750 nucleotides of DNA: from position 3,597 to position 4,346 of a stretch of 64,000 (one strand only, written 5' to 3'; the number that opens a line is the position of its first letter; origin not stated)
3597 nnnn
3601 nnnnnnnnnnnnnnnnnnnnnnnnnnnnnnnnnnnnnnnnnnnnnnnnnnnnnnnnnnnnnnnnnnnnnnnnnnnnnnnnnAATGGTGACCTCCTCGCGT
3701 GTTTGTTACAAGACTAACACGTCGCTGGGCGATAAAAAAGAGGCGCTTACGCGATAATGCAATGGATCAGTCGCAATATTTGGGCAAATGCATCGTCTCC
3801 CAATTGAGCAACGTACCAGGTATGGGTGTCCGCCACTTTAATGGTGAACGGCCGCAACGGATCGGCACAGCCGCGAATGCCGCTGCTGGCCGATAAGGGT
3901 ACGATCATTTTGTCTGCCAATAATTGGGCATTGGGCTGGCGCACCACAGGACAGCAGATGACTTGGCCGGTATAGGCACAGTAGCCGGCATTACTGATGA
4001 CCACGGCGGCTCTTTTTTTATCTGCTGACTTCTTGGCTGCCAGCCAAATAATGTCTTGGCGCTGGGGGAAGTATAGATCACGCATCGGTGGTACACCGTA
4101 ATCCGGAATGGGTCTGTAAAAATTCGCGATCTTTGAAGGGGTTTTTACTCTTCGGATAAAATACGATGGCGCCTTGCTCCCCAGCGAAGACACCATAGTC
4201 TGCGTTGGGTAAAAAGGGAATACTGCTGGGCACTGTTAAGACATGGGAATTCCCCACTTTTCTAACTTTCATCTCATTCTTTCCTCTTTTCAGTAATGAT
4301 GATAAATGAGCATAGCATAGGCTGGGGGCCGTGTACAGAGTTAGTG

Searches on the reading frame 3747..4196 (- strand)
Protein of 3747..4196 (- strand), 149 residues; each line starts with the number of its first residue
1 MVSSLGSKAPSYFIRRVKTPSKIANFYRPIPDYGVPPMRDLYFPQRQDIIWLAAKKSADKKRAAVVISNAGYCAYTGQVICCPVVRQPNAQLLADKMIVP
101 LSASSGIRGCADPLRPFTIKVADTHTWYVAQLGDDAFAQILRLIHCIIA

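Call 7: search_protein_families(library=pfam, proteins=[window:3747-4196:-], max_evalue=0.001)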
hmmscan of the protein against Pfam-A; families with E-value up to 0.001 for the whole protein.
window:3747-4196:- (149 aa): 1 family
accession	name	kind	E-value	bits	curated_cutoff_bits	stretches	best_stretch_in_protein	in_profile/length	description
PF02452.23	PemK_toxin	-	1.1e-05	26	23.1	1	46-145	2-106/109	PemK-like, MazF-like toxin of type II toxin-antitoxin system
